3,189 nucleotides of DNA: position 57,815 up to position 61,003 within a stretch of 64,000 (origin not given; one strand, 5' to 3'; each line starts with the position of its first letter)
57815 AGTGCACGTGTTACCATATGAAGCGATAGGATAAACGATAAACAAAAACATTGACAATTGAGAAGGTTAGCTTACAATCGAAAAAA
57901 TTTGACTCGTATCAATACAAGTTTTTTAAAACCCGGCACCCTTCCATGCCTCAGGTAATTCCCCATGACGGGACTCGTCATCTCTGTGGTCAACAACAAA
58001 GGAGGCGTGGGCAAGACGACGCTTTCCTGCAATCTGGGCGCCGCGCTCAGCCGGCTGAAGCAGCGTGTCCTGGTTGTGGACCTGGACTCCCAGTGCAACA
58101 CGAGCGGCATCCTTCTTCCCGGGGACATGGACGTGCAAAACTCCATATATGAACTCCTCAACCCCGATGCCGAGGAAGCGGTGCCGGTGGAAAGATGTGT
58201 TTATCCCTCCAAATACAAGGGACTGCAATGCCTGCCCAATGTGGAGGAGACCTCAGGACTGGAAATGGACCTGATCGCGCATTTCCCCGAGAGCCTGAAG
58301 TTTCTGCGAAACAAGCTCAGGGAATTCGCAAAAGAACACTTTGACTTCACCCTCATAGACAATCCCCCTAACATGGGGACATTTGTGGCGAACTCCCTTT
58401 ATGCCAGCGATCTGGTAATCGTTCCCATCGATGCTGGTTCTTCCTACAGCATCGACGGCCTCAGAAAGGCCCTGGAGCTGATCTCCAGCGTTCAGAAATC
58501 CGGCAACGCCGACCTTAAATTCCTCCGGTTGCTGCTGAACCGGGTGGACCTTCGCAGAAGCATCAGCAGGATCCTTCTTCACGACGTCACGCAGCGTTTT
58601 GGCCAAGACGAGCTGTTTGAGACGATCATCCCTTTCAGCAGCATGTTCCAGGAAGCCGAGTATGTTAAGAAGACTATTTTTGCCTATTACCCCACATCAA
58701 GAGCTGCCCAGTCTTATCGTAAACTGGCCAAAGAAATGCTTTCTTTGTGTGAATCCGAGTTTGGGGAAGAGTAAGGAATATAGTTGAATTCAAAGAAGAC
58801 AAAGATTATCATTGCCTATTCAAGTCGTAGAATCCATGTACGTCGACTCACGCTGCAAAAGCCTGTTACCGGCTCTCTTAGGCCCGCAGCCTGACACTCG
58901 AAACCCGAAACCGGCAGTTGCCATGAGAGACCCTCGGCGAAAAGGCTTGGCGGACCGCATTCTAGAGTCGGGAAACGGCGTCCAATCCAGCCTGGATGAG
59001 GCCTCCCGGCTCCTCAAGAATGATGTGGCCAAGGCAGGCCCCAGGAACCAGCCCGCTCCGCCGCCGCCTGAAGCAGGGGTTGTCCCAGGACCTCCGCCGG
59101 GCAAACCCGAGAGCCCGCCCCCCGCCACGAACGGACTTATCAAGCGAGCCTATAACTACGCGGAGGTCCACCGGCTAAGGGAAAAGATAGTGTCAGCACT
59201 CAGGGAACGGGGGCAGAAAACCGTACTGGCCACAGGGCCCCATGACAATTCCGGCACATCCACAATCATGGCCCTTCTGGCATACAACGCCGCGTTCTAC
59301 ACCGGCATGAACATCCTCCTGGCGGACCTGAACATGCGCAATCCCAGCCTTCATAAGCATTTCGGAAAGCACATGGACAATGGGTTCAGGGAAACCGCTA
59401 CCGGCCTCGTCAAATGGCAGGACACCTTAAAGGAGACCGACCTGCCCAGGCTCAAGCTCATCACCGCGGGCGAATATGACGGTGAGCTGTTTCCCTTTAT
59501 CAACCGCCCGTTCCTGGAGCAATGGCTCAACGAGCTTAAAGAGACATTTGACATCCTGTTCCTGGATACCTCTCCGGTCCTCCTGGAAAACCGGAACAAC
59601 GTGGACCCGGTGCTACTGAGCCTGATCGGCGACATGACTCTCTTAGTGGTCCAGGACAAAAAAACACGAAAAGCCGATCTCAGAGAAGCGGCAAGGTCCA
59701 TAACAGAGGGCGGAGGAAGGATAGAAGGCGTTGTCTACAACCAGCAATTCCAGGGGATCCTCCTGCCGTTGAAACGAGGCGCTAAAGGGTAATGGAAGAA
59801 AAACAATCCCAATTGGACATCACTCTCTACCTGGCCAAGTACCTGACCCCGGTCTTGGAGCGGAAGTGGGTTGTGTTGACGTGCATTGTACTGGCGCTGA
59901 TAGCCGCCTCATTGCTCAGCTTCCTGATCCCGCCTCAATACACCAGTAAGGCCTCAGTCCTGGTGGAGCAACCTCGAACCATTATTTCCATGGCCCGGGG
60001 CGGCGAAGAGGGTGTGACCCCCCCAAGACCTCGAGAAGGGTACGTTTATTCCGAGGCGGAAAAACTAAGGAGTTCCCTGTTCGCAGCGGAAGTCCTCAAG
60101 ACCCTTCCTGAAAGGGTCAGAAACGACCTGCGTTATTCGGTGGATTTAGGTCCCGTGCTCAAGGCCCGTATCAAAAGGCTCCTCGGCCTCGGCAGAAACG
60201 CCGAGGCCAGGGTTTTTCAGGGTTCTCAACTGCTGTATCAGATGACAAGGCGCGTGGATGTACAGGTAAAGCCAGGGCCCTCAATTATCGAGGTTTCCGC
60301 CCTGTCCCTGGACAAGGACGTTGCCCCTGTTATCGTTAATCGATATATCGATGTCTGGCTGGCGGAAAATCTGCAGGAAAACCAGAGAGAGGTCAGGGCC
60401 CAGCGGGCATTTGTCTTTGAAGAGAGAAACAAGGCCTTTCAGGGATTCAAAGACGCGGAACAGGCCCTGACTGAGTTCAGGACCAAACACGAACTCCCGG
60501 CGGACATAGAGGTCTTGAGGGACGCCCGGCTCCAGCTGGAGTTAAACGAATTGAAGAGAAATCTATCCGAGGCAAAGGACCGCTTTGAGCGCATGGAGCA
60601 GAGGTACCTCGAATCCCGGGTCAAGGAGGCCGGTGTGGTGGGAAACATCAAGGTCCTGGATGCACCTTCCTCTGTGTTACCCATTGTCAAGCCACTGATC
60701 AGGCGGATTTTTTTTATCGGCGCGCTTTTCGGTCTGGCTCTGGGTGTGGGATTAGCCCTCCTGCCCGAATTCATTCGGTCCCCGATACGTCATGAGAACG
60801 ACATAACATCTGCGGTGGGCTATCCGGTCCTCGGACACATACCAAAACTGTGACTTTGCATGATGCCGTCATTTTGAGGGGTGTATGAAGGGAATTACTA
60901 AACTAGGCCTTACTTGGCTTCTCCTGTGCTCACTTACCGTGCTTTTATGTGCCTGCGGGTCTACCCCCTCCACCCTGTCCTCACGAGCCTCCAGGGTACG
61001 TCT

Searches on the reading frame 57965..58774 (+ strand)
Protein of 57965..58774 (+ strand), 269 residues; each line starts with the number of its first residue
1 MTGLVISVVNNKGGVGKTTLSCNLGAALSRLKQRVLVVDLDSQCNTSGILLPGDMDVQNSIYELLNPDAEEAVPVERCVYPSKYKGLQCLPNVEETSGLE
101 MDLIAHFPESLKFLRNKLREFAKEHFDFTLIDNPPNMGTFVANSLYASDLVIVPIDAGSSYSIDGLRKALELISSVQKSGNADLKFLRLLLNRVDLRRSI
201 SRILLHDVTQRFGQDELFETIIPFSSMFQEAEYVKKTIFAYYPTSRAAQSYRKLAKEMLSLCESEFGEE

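Call 46: search_protein_families(library=pfam, proteins=[window:57965-58774:+], max_evalue=1e-8)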
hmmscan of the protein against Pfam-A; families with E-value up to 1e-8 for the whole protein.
window:57965-58774:+ (269 aa): 5 families
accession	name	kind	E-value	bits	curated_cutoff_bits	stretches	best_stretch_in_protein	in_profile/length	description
PF13614.12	AAA_31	-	7.9e-40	137.1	27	1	5-185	3-176/177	AAA domain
PF01656.29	CbiA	-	2.9e-21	76.1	25.4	1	6-233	1-120/125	CobQ/CobB/MinD/ParA nucleotide binding domain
PF00142.24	Fer4_NifH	-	2.9e-13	50.4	25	1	10-259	6-245/271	4Fe-4S iron sulfur cluster binding proteins, NifH/frxC family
PF06564.18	CBP_BcsQ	-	3.8e-12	46.7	21.3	1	9-256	7-231/234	Cellulose biosynthesis protein BcsQ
PF10609.15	ParA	-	6.6e-11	42.5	27.1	1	5-176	5-163/246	NUBPL iron-transfer P-loop NTPase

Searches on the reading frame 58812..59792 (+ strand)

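Call 25: search_protein_families(library=ncbifam, proteins=[window:58812-59792:+], max_evalue=1e-10)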
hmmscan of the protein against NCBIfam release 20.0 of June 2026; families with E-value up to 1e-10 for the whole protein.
window:58812-59792:+ (326 aa): 3 families
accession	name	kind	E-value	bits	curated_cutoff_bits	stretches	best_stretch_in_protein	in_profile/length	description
TIGR01007.1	eps_fam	subfamily_domain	9.7e-20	71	108.05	1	132-311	14-189/204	polysaccharide biosynthesis tyrosine autokinase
TIGR03018.1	pepcterm_TyrKin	hypoth_equivalog_domain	2.3e-15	56.5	230.65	1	122-310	18-207/207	XrtA-associated tyrosine autokinase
TIGR03029.1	EpsG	equivalog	1.6e-11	43.9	313.8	1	122-311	90-274/274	chain length determinant protein tyrosine kinase EpsG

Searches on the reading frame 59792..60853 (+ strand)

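Call 25: search_protein_families(library=ncbifam, proteins=[window:59792-60853:+], max_evalue=1e-10)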
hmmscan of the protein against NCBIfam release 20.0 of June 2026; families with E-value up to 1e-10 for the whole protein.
window:59792-60853:+ (353 aa): 3 families
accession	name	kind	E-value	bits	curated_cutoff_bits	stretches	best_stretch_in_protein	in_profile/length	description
TIGR03017.1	EpsF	equivalog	1.8e-19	69.8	422.75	0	250-350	343-443/444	chain length determinant protein EpsF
TIGR03007.1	pepcterm_ChnLen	equivalog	1.7e-18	66.2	278.85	0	248-352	354-462/498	XrtA system polysaccharide chain length determinant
TIGR01005.1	eps_transp_fam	subfamily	7.6e-11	40.9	411.7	0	247-351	374-478/754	exopolysaccharide transport protein family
